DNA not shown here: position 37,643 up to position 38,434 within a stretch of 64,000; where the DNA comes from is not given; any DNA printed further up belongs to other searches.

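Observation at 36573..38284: Uncharacterised three-gene operon: two paralogous secreted proteins plus a small OM beta-barrel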

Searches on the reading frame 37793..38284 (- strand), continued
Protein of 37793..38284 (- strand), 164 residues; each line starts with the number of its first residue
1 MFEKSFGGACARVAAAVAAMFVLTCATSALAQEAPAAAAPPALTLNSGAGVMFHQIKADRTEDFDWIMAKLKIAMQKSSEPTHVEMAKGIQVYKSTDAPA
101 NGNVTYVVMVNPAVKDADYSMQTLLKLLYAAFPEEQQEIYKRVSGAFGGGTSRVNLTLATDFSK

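Call 37: find_related_loci(query=A3, collection=genome_contigs, flank=7000)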
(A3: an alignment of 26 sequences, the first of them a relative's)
Query A3 (164 aa) in genome_contigs; peptide patterns used: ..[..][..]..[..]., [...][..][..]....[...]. (x = any residue, [..] = any of these).
117 stretches matched a pattern; 3 encode a relative of the query (tblastn E <= 1e-3); 3 distinct loci.
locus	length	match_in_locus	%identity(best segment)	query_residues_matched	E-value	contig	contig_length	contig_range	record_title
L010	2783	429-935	73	1-164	4e-66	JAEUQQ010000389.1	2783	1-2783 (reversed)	MAG: Acidobacteria bacterium isolate new MAG-255 k141_2681264, whole genome shotgun sequence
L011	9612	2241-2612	68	40-163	2e-57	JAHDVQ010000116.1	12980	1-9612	MAG: Vicinamibacteraceae bacterium isolate ACI2 NODE_5425_length_12980_cov_26.546383, whole genome shotgun sequence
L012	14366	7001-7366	60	44-164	3e-49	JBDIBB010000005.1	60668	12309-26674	MAG: Vicinamibacteraceae bacterium isolate AS-MESO-3CA.214 NODE_1965_length_60668_cov_5.339374, whole genome shotgun seq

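Call 39: find_homologous_proteins(query=A4, max_evalue=0.00001)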
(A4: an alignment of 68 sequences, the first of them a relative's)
Query A4 (68 sequences) (164 aa, profile of the alignment): 801 proteins with E <= 0.00001 among 8000 candidates; the best 120 are listed.
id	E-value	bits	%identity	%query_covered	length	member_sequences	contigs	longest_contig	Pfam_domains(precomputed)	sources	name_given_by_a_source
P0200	1.5e-67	244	47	72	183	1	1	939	-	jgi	jgi:pyruvate/2-oxoglutarate dehydrogenase complex dihydrolipoamide acyltransferase (E2) component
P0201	2.3e-67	244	43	72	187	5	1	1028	-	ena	-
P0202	2.5e-67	244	43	72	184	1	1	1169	-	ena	-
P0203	5.6e-67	243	46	72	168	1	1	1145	-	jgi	jgi:hypothetical protein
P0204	7.1e-67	242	49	73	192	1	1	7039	-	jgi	jgi:hypothetical protein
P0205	2.5e-66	240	40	74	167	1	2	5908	-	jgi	jgi:hypothetical protein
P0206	5.0e-66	239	47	72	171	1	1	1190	-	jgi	jgi:hypothetical protein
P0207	8.0e-66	239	43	72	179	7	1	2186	-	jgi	jgi:pyruvate/2-oxoglutarate dehydrogenase complex dihydrolipoamide acyltransferase (E2) component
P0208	2.2e-65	237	42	74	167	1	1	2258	-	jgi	jgi:pyruvate/2-oxoglutarate dehydrogenase complex dihydrolipoamide acyltransferase (E2) component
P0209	2.9e-65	237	43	74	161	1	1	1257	-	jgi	jgi:hypothetical protein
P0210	3.4e-65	237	45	74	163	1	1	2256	-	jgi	jgi:hypothetical protein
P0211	4.0e-65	237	43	72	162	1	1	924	-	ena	-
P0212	4.5e-65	236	42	72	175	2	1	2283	-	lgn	-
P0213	6.0e-65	236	45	74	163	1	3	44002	-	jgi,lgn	jgi:hypothetical protein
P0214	6.7e-65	236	45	74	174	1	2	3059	-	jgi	jgi:pyruvate/2-oxoglutarate dehydrogenase complex dihydrolipoamide acyltransferase (E2) component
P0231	3.2e-64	234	45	74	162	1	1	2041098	-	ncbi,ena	-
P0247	5.5e-64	233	40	74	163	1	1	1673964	-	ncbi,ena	-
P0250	7.2e-64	232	44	74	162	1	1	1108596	-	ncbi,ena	-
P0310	9.9e-63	229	43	72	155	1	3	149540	-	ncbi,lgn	-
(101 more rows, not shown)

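Call 40: find_encoding_contigs(protein=P0231, flank=7000, max_places=1)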
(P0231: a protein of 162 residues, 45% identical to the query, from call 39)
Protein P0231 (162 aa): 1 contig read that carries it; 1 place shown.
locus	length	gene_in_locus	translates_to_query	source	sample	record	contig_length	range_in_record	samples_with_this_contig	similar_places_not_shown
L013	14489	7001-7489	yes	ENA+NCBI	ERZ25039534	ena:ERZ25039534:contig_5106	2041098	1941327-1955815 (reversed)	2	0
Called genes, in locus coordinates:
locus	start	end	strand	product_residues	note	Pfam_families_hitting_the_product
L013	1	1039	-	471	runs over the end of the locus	PF01979:Amidohydro_1, PF07969:Amidohydro_3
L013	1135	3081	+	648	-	PF00012:HSP70, PF06723:MreB_Mbl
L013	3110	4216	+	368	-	PF00226:DnaJ, PF01556:DnaJ_C, PF00684:DnaJ_CXXCXGXG (weak)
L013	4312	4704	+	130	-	PF00376:MerR, PF13411:MerR_1, PF13591:MerR_2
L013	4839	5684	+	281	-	PF01695:IstB_IS21, PF00308:Bac_DnaA (weak)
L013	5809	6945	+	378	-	PF04055:Radical_SAM, PF06969:HemN_C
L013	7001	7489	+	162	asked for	-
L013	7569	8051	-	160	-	-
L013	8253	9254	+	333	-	PF00487:FA_desaturase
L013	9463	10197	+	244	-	-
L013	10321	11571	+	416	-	PF02771:Acyl-CoA_dh_N, PF02770:Acyl-CoA_dh_M, PF00441:Acyl-CoA_dh_1, PF08028:Acyl-CoA_dh_2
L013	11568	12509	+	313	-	PF03308:MeaB, PF00009:GTP_EFTU (faint), PF02492:cobW (faint)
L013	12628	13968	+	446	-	PF00903:Glyoxalase, PF13468:Glyoxalase_3, PF13669:Glyoxalase_4, PF18029:Glyoxalase_6 (weak), PF22677:Ble-like_N (faint), PF00753:Lactamase_B, PF12706:Lactamase_B_2 (weak), PF23023:Anti-Pycsar_Apyc1 (faint)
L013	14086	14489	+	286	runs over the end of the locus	PF01048:PNP_UDP_1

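Call 41: find_encoding_contigs(protein=P0247, flank=7000, max_places=1)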
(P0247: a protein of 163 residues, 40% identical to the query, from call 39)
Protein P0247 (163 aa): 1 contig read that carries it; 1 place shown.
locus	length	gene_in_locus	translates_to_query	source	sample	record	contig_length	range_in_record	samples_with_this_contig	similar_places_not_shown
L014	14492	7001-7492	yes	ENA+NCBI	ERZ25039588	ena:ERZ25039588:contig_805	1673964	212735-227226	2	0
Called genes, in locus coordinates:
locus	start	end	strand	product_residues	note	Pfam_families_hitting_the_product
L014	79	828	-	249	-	PF20245:DUF6600 (weak)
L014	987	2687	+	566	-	PF00012:HSP70, PF06723:MreB_Mbl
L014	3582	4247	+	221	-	PF01556:DnaJ_C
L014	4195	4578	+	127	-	PF00376:MerR, PF13411:MerR_1, PF13591:MerR_2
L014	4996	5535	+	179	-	-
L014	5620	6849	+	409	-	PF04055:Radical_SAM, PF06969:HemN_C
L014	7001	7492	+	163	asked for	-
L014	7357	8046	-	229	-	-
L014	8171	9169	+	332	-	PF00487:FA_desaturase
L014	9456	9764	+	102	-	PF02771:Acyl-CoA_dh_N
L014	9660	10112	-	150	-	-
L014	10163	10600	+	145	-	PF00441:Acyl-CoA_dh_1, PF08028:Acyl-CoA_dh_2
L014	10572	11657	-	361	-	-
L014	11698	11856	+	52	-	-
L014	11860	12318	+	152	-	PF00903:Glyoxalase, PF13468:Glyoxalase_3, PF18029:Glyoxalase_6, PF13669:Glyoxalase_4, PF22677:Ble-like_N (faint)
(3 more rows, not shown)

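Call 42: find_encoding_contigs(protein=P0310, flank=7000, max_places=1)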
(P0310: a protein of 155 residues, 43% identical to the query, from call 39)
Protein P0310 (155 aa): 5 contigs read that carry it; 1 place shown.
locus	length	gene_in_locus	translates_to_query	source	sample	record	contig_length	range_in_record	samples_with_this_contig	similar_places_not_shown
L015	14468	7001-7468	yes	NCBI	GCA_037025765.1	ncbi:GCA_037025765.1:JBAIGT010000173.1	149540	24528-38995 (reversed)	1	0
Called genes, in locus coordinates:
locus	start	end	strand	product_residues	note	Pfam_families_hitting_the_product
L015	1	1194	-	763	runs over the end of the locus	PF00912:Transgly, PF00905:Transpeptidase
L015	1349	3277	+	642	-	PF00012:HSP70, PF06723:MreB_Mbl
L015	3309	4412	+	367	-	PF00226:DnaJ, PF01556:DnaJ_C, PF00684:DnaJ_CXXCXGXG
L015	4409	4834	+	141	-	PF13411:MerR_1, PF13591:MerR_2, PF00376:MerR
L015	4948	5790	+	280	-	PF01695:IstB_IS21, PF00308:Bac_DnaA (weak)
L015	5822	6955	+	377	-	PF04055:Radical_SAM, PF06969:HemN_C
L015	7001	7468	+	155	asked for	-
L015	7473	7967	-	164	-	-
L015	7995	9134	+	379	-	PF02771:Acyl-CoA_dh_N, PF02770:Acyl-CoA_dh_M, PF00441:Acyl-CoA_dh_1, PF08028:Acyl-CoA_dh_2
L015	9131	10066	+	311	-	PF03308:MeaB, PF00009:GTP_EFTU (weak), PF02492:cobW (weak), PF13401:AAA_22 (weak)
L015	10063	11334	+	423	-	PF00903:Glyoxalase, PF13468:Glyoxalase_3, PF13669:Glyoxalase_4, PF18029:Glyoxalase_6 (weak), PF00753:Lactamase_B, PF23023:Anti-Pycsar_Apyc1 (weak)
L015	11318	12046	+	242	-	PF01048:PNP_UDP_1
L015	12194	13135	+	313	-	PF00294:PfkB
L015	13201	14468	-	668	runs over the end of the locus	PF07715:Plug, PF00593:TonB_dep_Rec_b-barrel, PF14905:OMP_b-brl_3 (faint)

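Call 47: list_cluster_members(proteins=[P0001, P0044, P0231, P0250, P0310, P0051, P0052, P0053, P0054, P0213])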
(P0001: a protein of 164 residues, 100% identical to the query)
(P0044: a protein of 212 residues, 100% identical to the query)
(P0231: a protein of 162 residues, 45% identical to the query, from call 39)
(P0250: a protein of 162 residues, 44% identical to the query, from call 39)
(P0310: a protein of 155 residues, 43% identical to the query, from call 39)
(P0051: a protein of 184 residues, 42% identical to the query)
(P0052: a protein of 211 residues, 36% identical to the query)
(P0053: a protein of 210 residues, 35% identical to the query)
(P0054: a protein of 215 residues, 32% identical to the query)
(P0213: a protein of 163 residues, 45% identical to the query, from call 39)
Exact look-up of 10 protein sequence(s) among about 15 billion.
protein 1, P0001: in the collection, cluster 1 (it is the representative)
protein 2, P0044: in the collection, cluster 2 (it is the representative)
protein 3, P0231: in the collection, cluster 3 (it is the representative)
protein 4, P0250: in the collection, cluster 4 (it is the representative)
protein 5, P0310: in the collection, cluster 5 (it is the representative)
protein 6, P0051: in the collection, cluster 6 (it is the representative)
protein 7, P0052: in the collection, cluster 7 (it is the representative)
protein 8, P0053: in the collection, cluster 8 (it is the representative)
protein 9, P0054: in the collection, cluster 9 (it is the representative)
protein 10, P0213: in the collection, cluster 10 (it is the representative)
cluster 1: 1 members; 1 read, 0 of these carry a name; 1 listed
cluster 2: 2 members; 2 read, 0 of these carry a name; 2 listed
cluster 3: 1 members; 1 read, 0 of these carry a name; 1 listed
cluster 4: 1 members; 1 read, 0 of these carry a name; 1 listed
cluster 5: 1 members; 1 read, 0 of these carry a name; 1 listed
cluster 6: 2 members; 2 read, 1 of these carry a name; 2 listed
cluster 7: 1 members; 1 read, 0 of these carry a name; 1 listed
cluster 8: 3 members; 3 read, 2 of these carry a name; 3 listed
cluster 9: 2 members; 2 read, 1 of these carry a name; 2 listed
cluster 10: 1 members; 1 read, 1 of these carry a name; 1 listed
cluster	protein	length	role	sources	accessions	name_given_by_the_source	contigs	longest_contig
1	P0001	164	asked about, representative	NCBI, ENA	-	-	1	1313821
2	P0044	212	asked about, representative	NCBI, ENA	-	-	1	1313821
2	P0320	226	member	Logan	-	-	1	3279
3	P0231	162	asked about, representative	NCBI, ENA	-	-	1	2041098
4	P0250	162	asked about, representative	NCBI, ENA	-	-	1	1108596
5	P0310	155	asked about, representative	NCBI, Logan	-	-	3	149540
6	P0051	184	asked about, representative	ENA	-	-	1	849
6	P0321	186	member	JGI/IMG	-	hypothetical protein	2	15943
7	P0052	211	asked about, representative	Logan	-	-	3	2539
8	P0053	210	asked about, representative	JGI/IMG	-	hypothetical protein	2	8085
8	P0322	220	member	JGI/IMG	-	hypothetical protein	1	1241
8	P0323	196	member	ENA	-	-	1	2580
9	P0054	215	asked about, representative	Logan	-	-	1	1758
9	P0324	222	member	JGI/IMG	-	hypothetical protein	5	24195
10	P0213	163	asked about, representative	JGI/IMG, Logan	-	hypothetical protein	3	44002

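Call 49: find_encoding_contigs(protein=P0324, flank=7000, max_places=1)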
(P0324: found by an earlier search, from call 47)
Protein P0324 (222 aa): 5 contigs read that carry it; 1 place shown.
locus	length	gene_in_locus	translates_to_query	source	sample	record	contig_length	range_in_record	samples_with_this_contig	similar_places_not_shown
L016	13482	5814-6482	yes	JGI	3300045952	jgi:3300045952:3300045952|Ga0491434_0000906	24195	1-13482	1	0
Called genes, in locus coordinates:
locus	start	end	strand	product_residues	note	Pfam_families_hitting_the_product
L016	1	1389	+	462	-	?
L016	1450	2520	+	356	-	PF00226:DnaJ, PF01556:DnaJ_C, PF00684:DnaJ_CXXCXGXG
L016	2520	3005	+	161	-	PF00376:MerR, PF13411:MerR_1, PF13591:MerR_2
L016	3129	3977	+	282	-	PF01695:IstB_IS21, PF00308:Bac_DnaA (weak)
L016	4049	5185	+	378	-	PF04055:Radical_SAM, PF06969:HemN_C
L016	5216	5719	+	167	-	-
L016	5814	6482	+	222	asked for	-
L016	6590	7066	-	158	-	PF13505:OMP_b-brl (weak)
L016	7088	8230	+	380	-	PF02771:Acyl-CoA_dh_N, PF02770:Acyl-CoA_dh_M, PF00441:Acyl-CoA_dh_1, PF08028:Acyl-CoA_dh_2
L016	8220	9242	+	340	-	PF03308:MeaB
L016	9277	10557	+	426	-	PF00903:Glyoxalase, PF13468:Glyoxalase_3, PF13669:Glyoxalase_4, PF18029:Glyoxalase_6 (faint), PF00753:Lactamase_B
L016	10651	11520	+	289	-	PF01048:PNP_UDP_1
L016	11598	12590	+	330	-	PF00294:PfkB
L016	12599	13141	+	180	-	-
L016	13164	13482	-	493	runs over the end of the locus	PF00478:IMPDH, PF03060:NMO (weak), PF00571:CBS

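Call 50: find_encoding_contigs(protein=P0321, flank=7000, max_places=1)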
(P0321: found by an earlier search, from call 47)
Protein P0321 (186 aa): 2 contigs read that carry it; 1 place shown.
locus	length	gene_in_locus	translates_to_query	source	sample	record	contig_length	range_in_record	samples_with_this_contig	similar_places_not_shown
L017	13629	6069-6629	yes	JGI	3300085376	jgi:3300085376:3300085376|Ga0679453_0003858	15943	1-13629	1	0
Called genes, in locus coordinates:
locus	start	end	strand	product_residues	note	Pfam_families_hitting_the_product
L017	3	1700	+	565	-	?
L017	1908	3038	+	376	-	PF00226:DnaJ, PF01556:DnaJ_C, PF00684:DnaJ_CXXCXGXG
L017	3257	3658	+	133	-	PF13411:MerR_1, PF13591:MerR_2, PF00376:MerR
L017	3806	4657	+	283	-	PF01695:IstB_IS21, PF00308:Bac_DnaA (weak)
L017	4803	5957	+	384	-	PF04055:Radical_SAM, PF06969:HemN_C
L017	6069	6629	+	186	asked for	-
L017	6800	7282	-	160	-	PF13505:OMP_b-brl (faint)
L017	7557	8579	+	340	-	PF00487:FA_desaturase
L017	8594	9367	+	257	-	-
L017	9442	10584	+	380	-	PF02771:Acyl-CoA_dh_N, PF02770:Acyl-CoA_dh_M, PF00441:Acyl-CoA_dh_1, PF08028:Acyl-CoA_dh_2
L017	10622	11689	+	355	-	PF03308:MeaB, PF00009:GTP_EFTU (faint)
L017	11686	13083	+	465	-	PF00903:Glyoxalase, PF13468:Glyoxalase_3, PF13669:Glyoxalase_4, PF18029:Glyoxalase_6 (weak), PF00753:Lactamase_B, PF12706:Lactamase_B_2 (weak), PF23023:Anti-Pycsar_Apyc1 (faint)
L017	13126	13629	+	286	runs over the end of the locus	PF01048:PNP_UDP_1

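Call 59: predict_structure(alignment_id=A5)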
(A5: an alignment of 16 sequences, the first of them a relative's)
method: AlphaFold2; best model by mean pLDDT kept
length: 290 residues; sequences in the alignment: 16
mean_pLDDT: 86.3   pTM: 0.80
mean pLDDT of the five models: 86.3, 84.7, 84.2, 82.8, 82.6
residues with pLDDT >= 90: 225; 70-90: 13; 50-70: 11; < 50: 41
segments of 3 or more residues with pLDDT < 50: 1-9, 11-13, 15-25, 154-171
pLDDT, mean of each block of 10 residues (from residue 1): 44 46 57 91 98 98 97 96 96 97 95 96 96 94 92 48 40 74 97 97 95 94 96 97 93 95 96 95 95
secondary structure, 60 per line:
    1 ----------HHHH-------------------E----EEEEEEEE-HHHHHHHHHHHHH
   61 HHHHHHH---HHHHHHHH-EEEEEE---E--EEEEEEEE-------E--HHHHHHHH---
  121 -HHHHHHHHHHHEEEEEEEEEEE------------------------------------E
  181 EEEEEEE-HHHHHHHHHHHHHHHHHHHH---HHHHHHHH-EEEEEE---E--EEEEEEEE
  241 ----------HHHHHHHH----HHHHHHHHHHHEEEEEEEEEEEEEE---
elements in order: H11-14 E39-46 H48-67 H71-78 E80-85 E92-99 H110-117 H122-132 E133-143 E180-187 H189-208 H212-219 E221-226 E233-240 H251-258 H263-273 E274-287

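Call 61: fold_search(model_id=the predicted structure, library=pdb)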
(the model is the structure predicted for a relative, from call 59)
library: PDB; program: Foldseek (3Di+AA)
matches with E <= 10: 1114; with E <= 0.001: 39
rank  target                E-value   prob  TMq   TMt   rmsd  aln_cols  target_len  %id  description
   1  3mcs_A                1.1e-07  1.00  0.45  0.56   6.0       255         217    9  Crystal structure of Putative monooxygenase (FN1347) from FUSOBACTERIUM NUCLEATUM SUBSP. NUCLEATUM ATCC 25586 at 2.55  (released 2010-05-19)
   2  2pgc_C                1.7e-07  1.00  0.47  0.62   5.3       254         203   10  Crystal structure of a a marine metagenome protein (jcvi_pep_1096685590403) from uncultured marine organism at 2.53 A  (released 2007-04-24)
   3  3mcs_B                1.8e-07  1.00  0.45  0.56   6.0       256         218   10  Crystal structure of Putative monooxygenase (FN1347) from FUSOBACTERIUM NUCLEATUM SUBSP. NUCLEATUM ATCC 25586 at 2.55  (released 2010-05-19)
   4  2pgc_A                8.7e-07  1.00  0.46  0.60   5.4       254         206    9  Crystal structure of a a marine metagenome protein (jcvi_pep_1096685590403) from uncultured marine organism at 2.53 A  (released 2007-04-24)
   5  2pgc_B                2.3e-06  1.00  0.44  0.57   5.8       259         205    9  Crystal structure of a a marine metagenome protein (jcvi_pep_1096685590403) from uncultured marine organism at 2.53 A  (released 2007-04-24)
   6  9kdp_A                3.9e-06  1.00  0.37  0.43   9.5       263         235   12  Crystal structure of monooxygenase PenE (released 2025-07-09)
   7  5f9p_A                4.3e-06  1.00  0.36  0.41  10.2       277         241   13  Crystal structure study of anthrone oxidase-like protein (released 2016-12-14)
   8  5f9p_B                5.1e-06  1.00  0.35  0.41  10.2       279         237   12  Crystal structure study of anthrone oxidase-like protein (released 2016-12-14)
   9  3bxv                  6.1e-06  1.00  0.45  0.42   9.5       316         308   10  Crystal structure studies on sulfur oxygenase reductase from Acidianus tengchongensis (released 2009-01-20)
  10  3gn6_A                6.5e-06  1.00  0.41  0.41  10.4       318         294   11  Crystal structure of CT0912, ORFan protein from Chlorobium tepidum with a ferredoxin-like domain repeat (NP_661805.1)  (released 2009-03-31)
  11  3gn6_C                7.3e-06  1.00  0.41  0.40  10.2       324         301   10  Crystal structure of CT0912, ORFan protein from Chlorobium tepidum with a ferredoxin-like domain repeat (NP_661805.1)  (released 2009-03-31)
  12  6qne_A                9.7e-06  1.00  0.46  0.44   9.5       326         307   12  Y102G mutated sulfur oxygenase reductase from Acidianus ambivalens (released 2020-03-04)
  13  3gn6_B                1.5e-05  1.00  0.45  0.45  10.1       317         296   11  Crystal structure of CT0912, ORFan protein from Chlorobium tepidum with a ferredoxin-like domain repeat (NP_661805.1)  (released 2009-03-31)
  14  6m35_A                1.6e-05  1.00  0.44  0.42   8.8       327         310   12  Crystal structure of sulfur oxygenase reductase from Sulfurisphaera tokodaii (released 2020-07-15)
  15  9kdp_C                1.6e-05  1.00  0.36  0.44  10.0       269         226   13  Crystal structure of monooxygenase PenE (released 2025-07-09)
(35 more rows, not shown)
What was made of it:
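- On ABM (PF03992) / Dabb (PF07876) dimeric α+β-barrel families: The tandem model has pTM 0.80 and matches tandem ABM-like structures at E 1e-7 (calls 59, 61).
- Closest known: Dimeric α+β-barrel. Same: Two domains pack as a pair, and the tandem fusion matches tandem ABM-like structures at Foldseek E about 1e-7, probability 1.0 (call 61).
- Closest known: Chlorite dismutase / HemQ. Same: Foldseek gives E 3e-5 to 1e-3 for the tandem model (call 61).
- Its best PDB matches are tandem or dimeric ferredoxin-like barrels: 3mcs, 2pgc, PenE, sulfur oxygenase reductase, CT0912 and Cld/HemQ, with E 1e-7 to 1e-4 (call 61).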
